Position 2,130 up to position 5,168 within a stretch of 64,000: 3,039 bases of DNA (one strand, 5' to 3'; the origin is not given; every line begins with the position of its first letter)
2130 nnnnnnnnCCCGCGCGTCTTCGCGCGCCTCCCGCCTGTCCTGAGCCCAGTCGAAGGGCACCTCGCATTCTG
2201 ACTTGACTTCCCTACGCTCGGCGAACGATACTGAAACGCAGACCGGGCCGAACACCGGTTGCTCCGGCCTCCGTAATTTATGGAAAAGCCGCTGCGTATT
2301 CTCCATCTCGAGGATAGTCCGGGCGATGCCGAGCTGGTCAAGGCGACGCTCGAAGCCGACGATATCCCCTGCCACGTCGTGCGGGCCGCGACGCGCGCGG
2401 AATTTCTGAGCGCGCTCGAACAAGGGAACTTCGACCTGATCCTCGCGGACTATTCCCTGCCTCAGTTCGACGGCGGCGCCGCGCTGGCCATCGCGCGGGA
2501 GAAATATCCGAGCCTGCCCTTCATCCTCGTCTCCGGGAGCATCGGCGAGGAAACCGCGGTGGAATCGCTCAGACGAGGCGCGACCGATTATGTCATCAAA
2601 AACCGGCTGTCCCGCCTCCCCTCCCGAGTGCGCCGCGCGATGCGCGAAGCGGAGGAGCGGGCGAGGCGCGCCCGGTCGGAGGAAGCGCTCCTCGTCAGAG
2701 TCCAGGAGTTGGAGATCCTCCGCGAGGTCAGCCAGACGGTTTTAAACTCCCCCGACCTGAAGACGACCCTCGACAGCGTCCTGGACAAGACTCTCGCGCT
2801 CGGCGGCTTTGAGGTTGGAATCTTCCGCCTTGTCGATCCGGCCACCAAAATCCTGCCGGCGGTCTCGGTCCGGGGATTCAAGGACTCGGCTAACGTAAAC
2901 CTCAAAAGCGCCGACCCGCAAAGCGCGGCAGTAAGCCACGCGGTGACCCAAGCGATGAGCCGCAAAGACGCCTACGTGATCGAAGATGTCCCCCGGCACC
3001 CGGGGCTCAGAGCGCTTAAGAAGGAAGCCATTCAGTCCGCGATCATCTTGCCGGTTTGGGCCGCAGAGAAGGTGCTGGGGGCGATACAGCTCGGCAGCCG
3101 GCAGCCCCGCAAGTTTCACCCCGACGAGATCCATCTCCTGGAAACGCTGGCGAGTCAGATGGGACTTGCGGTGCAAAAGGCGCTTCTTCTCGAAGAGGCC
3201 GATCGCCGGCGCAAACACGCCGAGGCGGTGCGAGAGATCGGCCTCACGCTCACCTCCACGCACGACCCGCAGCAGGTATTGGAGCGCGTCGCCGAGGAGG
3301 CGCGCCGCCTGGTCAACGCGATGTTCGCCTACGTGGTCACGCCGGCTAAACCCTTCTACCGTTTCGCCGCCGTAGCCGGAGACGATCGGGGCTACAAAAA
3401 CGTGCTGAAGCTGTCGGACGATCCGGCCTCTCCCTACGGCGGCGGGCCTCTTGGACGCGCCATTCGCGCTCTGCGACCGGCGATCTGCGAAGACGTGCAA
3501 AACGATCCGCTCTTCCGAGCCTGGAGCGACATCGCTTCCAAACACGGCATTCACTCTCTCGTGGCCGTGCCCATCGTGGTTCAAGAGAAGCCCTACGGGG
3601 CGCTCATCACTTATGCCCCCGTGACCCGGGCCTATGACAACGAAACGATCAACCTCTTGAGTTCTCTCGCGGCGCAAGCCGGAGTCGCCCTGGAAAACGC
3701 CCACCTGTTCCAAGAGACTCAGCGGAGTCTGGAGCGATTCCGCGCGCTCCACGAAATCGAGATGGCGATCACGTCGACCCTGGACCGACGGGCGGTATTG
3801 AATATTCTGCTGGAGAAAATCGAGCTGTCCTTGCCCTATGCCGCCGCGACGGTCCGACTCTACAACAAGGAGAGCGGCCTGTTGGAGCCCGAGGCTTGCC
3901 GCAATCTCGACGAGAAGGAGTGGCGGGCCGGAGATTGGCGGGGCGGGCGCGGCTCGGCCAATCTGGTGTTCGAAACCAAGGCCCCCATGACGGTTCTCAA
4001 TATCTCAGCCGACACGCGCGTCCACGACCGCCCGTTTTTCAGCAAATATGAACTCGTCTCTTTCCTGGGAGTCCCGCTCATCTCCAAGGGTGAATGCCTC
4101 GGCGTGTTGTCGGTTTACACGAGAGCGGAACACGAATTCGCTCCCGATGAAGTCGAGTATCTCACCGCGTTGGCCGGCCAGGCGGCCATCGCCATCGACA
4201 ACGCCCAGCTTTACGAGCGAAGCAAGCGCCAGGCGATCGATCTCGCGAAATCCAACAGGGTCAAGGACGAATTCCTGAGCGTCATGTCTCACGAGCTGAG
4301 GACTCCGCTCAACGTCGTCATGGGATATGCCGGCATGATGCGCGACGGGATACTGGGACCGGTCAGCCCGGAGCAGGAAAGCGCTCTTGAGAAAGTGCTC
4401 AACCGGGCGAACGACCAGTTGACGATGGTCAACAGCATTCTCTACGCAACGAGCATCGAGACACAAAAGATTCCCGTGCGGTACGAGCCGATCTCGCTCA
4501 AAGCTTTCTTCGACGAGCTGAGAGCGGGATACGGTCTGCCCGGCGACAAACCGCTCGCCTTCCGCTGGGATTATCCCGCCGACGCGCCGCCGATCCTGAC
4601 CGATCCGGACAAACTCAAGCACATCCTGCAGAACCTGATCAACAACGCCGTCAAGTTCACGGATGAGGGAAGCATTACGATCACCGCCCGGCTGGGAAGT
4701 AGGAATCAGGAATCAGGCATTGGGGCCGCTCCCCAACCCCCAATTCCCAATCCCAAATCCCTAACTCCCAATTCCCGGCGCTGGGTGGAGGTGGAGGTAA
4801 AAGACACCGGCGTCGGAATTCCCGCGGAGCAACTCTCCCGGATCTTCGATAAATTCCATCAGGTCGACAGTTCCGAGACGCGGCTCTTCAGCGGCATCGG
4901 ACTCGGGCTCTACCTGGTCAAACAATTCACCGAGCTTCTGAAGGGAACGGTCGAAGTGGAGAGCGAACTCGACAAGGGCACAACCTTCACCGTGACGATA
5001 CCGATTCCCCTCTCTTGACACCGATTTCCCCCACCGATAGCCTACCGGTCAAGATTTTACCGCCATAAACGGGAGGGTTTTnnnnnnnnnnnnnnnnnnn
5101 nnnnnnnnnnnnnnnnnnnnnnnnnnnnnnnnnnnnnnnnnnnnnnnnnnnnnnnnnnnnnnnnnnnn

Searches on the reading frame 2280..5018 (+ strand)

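Call 35: search_protein_families(library=pfam, proteins=[window:2280-5018:+], max_evalue=0.001)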
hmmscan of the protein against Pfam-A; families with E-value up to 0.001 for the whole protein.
window:2280-5018:+ (912 aa): 8 families
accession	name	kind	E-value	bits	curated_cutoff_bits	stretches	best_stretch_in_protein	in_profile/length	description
PF13185.12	GAF_2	-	1.9e-58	196.9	28.6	3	327-472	1-136/136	GAF domain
PF01590.32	GAF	-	1.3e-45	155.6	22.4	3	329-471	1-133/133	GAF domain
PF02518.31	HATPase_c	-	4.6e-27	95.1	26.4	1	774-909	1-109/111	Histidine kinase-, DNA gyrase B-, and HSP90-like ATPase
PF13492.12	GAF_3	-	5.2e-27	95.2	27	3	160-299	2-128/129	GAF domain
PF00512.31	HisKA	-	1e-16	61.1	26.9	1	662-728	2-65/66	His Kinase A (phospho-acceptor) domain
PF00072.30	Response_reg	-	1.1e-13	51.7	30.2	1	7-113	1-106/111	Response regulator receiver domain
PF15714.11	SpoVT_C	-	2.3e-06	28.1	27.5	0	216-295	43-124/128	Stage V sporulation protein T C-terminal, transcription factor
PF11849.14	DUF3369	-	0.00025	21.8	27.2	0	435-479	123-167/168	Domain of unknown function (DUF3369)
